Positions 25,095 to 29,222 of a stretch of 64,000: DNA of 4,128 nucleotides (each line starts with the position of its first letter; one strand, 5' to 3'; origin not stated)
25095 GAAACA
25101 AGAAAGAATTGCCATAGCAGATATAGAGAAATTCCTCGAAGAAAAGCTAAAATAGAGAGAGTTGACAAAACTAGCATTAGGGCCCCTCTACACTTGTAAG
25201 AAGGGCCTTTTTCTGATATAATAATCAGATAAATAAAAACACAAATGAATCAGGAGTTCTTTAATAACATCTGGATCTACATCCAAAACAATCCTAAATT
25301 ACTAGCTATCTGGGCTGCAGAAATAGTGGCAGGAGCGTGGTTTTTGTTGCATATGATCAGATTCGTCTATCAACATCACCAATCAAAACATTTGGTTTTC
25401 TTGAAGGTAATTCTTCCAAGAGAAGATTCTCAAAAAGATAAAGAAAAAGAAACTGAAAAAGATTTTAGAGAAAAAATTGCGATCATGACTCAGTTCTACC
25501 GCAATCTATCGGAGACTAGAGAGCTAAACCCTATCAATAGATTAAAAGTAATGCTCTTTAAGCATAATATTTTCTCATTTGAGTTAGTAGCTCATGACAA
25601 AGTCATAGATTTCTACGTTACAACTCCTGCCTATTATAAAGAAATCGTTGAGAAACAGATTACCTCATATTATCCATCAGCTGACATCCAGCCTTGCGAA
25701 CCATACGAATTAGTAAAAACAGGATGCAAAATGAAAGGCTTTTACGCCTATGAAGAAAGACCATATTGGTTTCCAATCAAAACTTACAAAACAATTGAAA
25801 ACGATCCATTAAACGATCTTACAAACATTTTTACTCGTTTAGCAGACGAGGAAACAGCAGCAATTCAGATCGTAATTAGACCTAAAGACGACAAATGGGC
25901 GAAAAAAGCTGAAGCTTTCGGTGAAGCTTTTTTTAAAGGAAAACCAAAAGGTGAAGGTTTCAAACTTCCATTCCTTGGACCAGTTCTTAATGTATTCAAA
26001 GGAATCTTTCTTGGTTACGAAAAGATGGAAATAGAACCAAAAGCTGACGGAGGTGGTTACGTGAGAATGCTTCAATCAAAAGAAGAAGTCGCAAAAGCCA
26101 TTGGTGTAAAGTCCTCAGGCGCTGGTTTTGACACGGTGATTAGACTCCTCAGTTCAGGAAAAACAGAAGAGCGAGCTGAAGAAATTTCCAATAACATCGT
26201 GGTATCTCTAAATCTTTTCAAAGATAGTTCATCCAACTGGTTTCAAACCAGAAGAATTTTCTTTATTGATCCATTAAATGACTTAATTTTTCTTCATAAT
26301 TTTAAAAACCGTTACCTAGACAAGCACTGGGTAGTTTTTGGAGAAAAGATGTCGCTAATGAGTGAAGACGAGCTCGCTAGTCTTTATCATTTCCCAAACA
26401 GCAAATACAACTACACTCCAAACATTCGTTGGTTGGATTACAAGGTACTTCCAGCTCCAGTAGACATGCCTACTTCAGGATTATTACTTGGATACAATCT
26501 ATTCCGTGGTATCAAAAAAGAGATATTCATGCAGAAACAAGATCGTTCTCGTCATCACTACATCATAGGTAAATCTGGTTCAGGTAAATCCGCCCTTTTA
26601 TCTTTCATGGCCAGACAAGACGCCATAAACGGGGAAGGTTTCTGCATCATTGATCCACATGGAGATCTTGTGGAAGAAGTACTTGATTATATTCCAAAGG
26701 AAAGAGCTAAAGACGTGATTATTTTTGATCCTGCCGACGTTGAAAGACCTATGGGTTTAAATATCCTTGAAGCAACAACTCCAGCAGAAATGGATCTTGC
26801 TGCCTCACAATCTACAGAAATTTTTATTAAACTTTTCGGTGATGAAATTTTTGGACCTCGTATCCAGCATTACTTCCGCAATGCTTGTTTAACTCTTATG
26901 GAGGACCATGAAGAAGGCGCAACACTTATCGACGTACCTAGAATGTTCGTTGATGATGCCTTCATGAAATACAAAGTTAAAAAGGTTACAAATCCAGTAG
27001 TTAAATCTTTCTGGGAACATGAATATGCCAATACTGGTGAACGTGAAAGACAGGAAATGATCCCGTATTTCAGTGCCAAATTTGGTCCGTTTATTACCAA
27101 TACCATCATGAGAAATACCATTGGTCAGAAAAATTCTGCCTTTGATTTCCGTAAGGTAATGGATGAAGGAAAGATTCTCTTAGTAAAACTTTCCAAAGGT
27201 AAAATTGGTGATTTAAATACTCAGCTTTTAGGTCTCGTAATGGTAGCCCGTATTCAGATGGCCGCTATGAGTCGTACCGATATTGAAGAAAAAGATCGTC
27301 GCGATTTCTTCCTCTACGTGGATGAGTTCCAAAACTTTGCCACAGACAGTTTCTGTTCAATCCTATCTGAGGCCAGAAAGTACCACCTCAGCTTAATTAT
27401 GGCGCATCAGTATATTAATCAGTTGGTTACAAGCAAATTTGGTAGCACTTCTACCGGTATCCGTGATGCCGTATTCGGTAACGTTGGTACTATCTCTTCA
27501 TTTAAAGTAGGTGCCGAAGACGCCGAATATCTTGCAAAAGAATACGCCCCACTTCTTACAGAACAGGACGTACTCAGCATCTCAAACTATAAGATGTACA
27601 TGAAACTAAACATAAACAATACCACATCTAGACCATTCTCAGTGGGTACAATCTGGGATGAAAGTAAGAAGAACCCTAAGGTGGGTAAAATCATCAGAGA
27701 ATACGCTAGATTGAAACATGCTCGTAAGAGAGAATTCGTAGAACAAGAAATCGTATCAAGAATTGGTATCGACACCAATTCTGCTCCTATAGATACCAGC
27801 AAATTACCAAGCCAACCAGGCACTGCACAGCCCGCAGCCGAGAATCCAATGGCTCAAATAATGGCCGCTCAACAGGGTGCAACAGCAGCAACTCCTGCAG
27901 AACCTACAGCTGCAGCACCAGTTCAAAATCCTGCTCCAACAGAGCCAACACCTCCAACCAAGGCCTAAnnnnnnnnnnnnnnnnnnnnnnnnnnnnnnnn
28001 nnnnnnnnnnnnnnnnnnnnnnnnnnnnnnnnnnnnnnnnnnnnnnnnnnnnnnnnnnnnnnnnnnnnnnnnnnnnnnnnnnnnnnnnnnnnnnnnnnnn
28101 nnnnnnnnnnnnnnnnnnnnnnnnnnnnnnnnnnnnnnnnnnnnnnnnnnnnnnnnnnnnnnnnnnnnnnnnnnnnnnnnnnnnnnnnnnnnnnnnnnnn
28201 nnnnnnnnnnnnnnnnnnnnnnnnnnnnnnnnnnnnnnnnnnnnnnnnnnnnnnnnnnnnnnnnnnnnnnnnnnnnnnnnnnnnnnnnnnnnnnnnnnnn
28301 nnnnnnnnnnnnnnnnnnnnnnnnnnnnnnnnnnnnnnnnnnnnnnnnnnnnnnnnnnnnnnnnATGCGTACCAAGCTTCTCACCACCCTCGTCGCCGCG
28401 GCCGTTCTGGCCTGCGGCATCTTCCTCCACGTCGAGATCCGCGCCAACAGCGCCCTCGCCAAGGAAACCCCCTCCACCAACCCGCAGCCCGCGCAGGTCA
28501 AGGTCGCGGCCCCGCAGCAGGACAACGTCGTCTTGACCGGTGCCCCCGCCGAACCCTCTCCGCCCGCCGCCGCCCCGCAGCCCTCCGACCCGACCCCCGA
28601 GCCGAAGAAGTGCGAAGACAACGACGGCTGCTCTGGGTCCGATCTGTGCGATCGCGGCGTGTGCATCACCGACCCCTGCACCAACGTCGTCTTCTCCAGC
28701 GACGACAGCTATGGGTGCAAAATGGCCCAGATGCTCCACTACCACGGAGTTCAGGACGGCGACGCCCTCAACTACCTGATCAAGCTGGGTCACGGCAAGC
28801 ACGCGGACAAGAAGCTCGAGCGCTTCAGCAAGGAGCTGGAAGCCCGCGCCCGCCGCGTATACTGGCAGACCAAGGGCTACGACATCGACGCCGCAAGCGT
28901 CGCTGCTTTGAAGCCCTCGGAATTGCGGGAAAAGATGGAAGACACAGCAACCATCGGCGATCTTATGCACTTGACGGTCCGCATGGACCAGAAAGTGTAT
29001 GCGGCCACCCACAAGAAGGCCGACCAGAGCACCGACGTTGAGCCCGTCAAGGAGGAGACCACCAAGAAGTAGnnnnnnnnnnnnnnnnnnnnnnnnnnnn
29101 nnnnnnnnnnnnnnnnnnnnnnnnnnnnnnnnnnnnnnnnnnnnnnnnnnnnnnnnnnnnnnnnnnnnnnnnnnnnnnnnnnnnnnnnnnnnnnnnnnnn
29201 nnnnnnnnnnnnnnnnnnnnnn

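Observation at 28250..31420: Bipartite high-GC island: two exported-protein genes bracketing an ultra-AT-rich orphan gene, between a VirD4-like ATPase gene and a tRNA-fMet/tRNA-Met pair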

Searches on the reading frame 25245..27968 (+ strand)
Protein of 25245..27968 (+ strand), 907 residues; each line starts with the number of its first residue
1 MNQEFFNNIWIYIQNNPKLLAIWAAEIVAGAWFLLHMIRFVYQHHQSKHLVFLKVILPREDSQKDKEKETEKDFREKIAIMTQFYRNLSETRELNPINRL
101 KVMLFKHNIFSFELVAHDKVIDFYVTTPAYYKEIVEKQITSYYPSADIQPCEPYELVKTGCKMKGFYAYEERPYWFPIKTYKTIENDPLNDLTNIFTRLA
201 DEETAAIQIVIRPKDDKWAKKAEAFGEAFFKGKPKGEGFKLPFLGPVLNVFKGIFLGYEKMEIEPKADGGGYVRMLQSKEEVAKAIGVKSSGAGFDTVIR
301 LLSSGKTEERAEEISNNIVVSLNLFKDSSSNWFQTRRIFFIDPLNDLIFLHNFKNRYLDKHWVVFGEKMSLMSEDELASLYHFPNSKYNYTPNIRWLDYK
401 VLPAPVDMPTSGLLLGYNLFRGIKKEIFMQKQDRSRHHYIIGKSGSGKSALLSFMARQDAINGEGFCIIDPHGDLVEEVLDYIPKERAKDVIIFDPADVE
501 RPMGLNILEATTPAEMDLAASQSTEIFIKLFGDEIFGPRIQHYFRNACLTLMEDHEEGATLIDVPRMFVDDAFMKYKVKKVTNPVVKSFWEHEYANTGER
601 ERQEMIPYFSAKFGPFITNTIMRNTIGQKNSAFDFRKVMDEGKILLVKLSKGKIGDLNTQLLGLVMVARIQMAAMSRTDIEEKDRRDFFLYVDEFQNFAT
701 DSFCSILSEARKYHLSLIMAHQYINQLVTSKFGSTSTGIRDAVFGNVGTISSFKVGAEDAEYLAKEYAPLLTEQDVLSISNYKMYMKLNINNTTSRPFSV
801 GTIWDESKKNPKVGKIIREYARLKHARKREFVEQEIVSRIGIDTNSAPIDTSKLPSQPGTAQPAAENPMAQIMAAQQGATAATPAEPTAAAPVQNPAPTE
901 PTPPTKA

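Call 8: search_protein_families(library=pfam, proteins=[window:25245-27968:+], max_evalue=1)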
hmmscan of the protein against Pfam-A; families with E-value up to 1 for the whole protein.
window:25245-27968:+ (907 aa): 8 families
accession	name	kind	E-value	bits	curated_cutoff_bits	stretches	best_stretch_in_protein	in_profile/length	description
PF10412.15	TrwB_AAD_bind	-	4.5e-10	39.4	20.5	1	429-776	9-328/387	Type IV secretion-system coupling protein DNA-binding domain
PF12696.13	TraG-D_C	-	4.5e-05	23.8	22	1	690-777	4-85/126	TraM recognition site of TraD and TraG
PF01935.23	DUF87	-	5.5e-05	23.8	23.2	1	435-502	23-84/220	Helicase HerA, central domain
PF00005.33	ABC_tran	-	0.012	16.7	25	1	435-459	11-35/137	ABC transporter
PF13555.12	AAA_29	-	0.026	14.7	27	1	434-452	21-39/61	P-loop containing region of AAA domain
PF13401.12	AAA_22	-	0.048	14.4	27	0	436-461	6-31/130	AAA domain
PF25199.1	nSTAND_NTPase5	-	0.055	13.7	34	0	429-498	35-106/145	Novel STAND NTPase 5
PF13191.12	AAA_16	-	0.15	13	32.6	1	434-458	23-47/167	AAA ATPase domain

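Call 9: search_protein_families(library=ncbifam, proteins=[window:25245-27968:+], max_evalue=1)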
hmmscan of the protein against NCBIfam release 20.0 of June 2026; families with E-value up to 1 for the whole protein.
window:25245-27968:+ (907 aa): 20 families
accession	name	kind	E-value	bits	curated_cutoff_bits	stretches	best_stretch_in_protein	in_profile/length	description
NF045973.1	conju_CD1115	equivalog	9.6e-12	44.5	250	1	422-735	11-340/442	VirD4-like conjugal transfer protein, CD1115 family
TIGR03743.1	SXT_TraD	subfamily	2.3e-09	36.3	366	2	416-506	153-249/636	conjugative transfer system coupling protein TraD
TIGR03754.1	conj_TOL_TraD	equivalog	9e-06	24.5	647.55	1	425-475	170-220/643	type IV conjugative transfer system coupling protein TraD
NF053655.1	CedD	equivalog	5.2e-05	22.1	600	1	425-487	211-273/527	DNA-translocating ATPase CedD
NF041447.1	TrbC_conju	equivalog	5.3e-05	21.8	800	1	408-471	101-165/685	F-type conjugative transfer protein TrbC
TIGR00929.1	VirB4_CagE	subfamily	0.00018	19.8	643.1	1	435-457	437-459/792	VirB4 family type IV secretion/conjugal transfer ATPase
TIGR03608.1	L_ocin_972_ABC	subfamily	0.011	15.3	254.85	1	438-465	27-54/206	putative bacteriocin export ABC transporter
NF041326.1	Bacteroid_MobC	subfamily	0.011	14.2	900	1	680-781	450-547/655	conjugal transfer protein MobC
NF007786.1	PRK10477.1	subfamily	0.017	14.8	267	1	175-255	43-120/176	outer membrane lipoprotein Blc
TIGR03420.1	DnaA_homol_Hda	equivalog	0.025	14.1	194.8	1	430-495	33-97/226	DnaA regulatory inactivator Hda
TIGR02211.1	LolD_lipo_ex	equivalog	0.033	13.7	307.75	1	434-459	30-55/221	lipoprotein-releasing ABC transporter ATP-binding protein LolD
TIGR02315.1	ABC_phnC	equivalog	0.052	13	266.1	0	440-462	33-55/243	phosphonate ABC transporter ATP-binding protein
TIGR02868.1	CydC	equivalog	0.061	11.9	329.05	1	436-457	362-383/530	thiol reductant ABC exporter subunit CydC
TIGR02759.1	TraD_Ftype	equivalog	0.062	12.1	521.35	0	669-753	390-471/566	type IV conjugative transfer system coupling protein TraD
TIGR02673.1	FtsE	equivalog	0.079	12.6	264.85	1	435-461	28-54/214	cell division ATP-binding protein FtsE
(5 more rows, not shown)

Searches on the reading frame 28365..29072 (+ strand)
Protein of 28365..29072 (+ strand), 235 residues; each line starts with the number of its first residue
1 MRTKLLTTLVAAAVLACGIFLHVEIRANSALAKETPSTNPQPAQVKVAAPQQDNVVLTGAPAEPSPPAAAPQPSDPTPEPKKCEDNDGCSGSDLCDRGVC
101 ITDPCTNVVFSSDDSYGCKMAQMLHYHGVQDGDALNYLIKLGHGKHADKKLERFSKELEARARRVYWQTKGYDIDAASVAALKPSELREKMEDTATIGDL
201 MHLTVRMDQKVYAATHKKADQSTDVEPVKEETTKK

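Call 8: search_protein_families(library=pfam, proteins=[window:28365-29072:+], max_evalue=1)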
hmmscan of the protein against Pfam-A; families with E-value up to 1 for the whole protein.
window:28365-29072:+ (235 aa): 1 family
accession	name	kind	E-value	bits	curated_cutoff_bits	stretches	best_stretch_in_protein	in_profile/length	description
PF23416.1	DUF7107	-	0.32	11.8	24.6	1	82-106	1-25/48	Domain of unknown function (DUF7107)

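Call 9: search_protein_families(library=ncbifam, proteins=[window:28365-29072:+], max_evalue=1)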
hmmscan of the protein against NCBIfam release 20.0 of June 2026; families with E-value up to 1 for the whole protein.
window:28365-29072:+ (235 aa): 0 families

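Call 10: find_encoding_contigs(protein=window:28365-29072:+, flank=10000, max_places=10)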
Protein window:28365-29072:+ (235 aa): 2 contigs read that carry it; 2 places shown.
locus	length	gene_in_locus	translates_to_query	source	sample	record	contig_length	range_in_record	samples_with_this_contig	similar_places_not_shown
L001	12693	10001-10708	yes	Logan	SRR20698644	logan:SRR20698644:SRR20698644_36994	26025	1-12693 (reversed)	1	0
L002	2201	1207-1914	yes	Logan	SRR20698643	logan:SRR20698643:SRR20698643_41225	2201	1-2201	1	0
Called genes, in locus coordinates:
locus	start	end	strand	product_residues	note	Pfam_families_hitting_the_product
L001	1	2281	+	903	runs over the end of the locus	PF00133:tRNA-synt_1, PF09334:tRNA-synt_1g (weak), PF08264:Anticodon_1, PF10458:Val_tRNA-synt_C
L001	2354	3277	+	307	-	PF14559:TPR_19 (faint)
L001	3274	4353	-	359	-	PF04545:Sigma70_r4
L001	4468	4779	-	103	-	PF00486:Trans_reg_C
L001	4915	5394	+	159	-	PF02580:Tyr_Deacylase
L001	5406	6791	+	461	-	PF28494:GlyRS_ins_1 (faint), PF00587:tRNA-synt_2b, PF03129:HGTP_anticodon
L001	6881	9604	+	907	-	PF26449:DUF8128, PF10412:TrwB_AAD_bind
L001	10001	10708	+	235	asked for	-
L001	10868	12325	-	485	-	-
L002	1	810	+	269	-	?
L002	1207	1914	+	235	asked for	-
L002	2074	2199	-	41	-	?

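Call 13: find_homologous_proteins(query=window:28365-29072:+, max_evalue=0.01)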
Query window:28365-29072:+ (235 aa): 1 proteins with E <= 0.01 among 3266 candidates.
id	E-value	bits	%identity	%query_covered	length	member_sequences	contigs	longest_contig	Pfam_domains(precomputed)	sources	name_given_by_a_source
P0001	5.4e-154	529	100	100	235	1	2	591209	-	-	-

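Call 31: find_homologous_proteins(query=A1, max_evalue=0.01)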
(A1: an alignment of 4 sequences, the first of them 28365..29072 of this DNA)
Query A1 (4 sequences) (235 aa, profile of the alignment): 9 proteins with E <= 0.01 among 8000 candidates.
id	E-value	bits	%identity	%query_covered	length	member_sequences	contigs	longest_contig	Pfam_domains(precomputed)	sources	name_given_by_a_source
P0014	4.1e-156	537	31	89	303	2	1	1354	-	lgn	-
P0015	1.3e-155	536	32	89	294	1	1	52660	-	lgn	-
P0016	1.3e-129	450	28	81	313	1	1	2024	-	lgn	-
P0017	7.5e-125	435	34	56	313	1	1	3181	-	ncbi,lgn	-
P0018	4.5e-115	403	31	61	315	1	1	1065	-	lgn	-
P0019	2.8e-111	390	32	52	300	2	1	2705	-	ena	-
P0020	6.6e-101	356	30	89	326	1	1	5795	-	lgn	-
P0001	2.5e-89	318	100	100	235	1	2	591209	-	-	-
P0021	2.7e-75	272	28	43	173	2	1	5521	-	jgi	jgi:hypothetical protein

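Call 62: predict_structure(alignment_id=A8)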
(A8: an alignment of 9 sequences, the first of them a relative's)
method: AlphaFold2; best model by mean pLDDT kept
length: 235 residues; sequences in the alignment: 9
mean_pLDDT: 57.8   pTM: 0.43
mean pLDDT of the five models: 57.8, 57.7, 55.8, 55.7, 50.9
residues with pLDDT >= 90: 0; 70-90: 71; 50-70: 68; < 50: 96
segments of 3 or more residues with pLDDT < 50: 1-4, 20-62, 68-76, 196-231, 233-235
pLDDT, mean of each block of 10 residues (from residue 1): 51 52 42 39 39 38 51 47 65 76 69 61 59 67 77 82 80 80 82 55 42 41 40 42
secondary structure, 60 per line:
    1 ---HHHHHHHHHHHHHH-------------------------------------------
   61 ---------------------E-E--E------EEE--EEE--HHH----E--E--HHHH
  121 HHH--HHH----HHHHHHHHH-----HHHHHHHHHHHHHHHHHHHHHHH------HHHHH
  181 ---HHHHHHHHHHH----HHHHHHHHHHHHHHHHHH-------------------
elements in order: H4-17 E94-96 E99-101 H117-123 H133-141 H147-169 H176-180 H184-194 H199-216

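Call 67: fold_search(model_id=the predicted structure, library=pdb)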
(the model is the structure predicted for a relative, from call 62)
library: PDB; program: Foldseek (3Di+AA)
matches with E <= 10: 58; with E <= 0.001: 0
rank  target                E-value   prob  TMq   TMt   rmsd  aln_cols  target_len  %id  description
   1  8c06_A                1.6e+00  0.10  0.15  0.05  15.7       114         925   10  Structure of Dimeric HECT E3 Ubiquitin Ligase UBR5 (released 2023-08-23)
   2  7bjv_E                3.0e+00  0.07  0.19  0.20  10.9       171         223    9  Crystal structure of the ligand-binding domains of the heterodimer EcR/USP bound to the synthetic agonist BYI09181 (released 2021-04-07)
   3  1mct_I                3.5e+00  0.51  0.10  0.68   2.3        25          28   20  THE REFINED 1.6 ANGSTROMS RESOLUTION CRYSTAL STRUCTURE OF THE COMPLEX FORMED BETWEEN PORCINE BETA-TRYPSIN AND MCTI-A,  (released 1994-01-31)
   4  9c3i_S                3.7e+00  0.07  0.16  0.17  11.7       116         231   16  Rebuilt CNOT3/tRNA-LEU structure (released 2024-12-04)
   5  5hbu_A                3.7e+00  0.06  0.17  0.20  11.5       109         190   12  Structure of the E. coli nucleoid occlusion protein SlmA bound to DNA and the C-terminal tail of the cytoskeletal cell (released 2016-04-13)
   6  5tm1_B                3.7e+00  0.05  0.18  0.18  14.9       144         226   10  Crystal Structure of the ER-alpha Ligand-binding Domain (Y537S) in Complex with 2,5-bis(2-fluoro-4-hydroxyphenyl)thiop (released 2017-01-18)
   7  3cqv                  4.2e+00  0.05  0.14  0.17   9.8       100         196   13  Crystal structure of Reverb beta in complex with heme (released 2008-08-05)
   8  7bju_D                4.2e+00  0.04  0.17  0.17  16.1       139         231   10  Crystal structure of the ligand-binding domains of the heterodimer EcR/USP bound to the synthetic agonist BYI08346 (released 2021-04-07)
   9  5ux2_B                4.2e+00  0.03  0.14  0.14  13.8       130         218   14  Protein 19 with aldehyde deformylating oxidase activity from Synechococcus (released 2018-02-28)
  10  3up0_A                4.4e+00  0.04  0.16  0.15  13.6       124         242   16  Nuclear receptor DAF-12 from hookworm Ancylostoma ceylanicum in complex with (25S)-delta7-dafachronic acid (released 2011-12-14)
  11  5ux2_A                4.7e+00  0.02  0.11  0.12  15.8       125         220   13  Protein 19 with aldehyde deformylating oxidase activity from Synechococcus (released 2018-02-28)
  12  5dxp_B                5.0e+00  0.03  0.14  0.14  14.9       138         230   10  Crystal Structure of the ER-alpha Ligand-binding Domain in Complex with the Cyclofenil Derivative 4-[(E)-(1s,5s)-bicyc (released 2016-05-04)
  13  1br0_MODEL_1_A        5.3e+00  0.04  0.14  0.23  14.2       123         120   15  THREE DIMENSIONAL STRUCTURE OF THE N-TERMINAL DOMAIN OF SYNTAXIN 1A (released 1998-09-02)
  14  9n2r_A                5.3e+00  0.04  0.12  0.09  11.5       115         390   16  Structure of GTP-bound GM4951 (released 2026-01-14)
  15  1qkm                  5.3e+00  0.02  0.13  0.13  17.8       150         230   12  HUMAN OESTROGEN RECEPTOR BETA LIGAND-BINDING DOMAIN IN COMPLEX WITH PARTIAL AGONIST GENISTEIN (released 2000-07-28)
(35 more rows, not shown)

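Call 78: search_protein_families(library=phrogs, proteins=[window:28365-29072:+], max_evalue=0.01)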
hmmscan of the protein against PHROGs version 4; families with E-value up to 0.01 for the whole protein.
window:28365-29072:+ (235 aa): 0 families

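Call 79: search_protein_families(library=padloc, proteins=[window:28365-29072:+], max_evalue=0.01)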
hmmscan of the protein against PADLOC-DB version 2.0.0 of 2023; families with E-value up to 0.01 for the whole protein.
window:28365-29072:+ (235 aa): 0 families
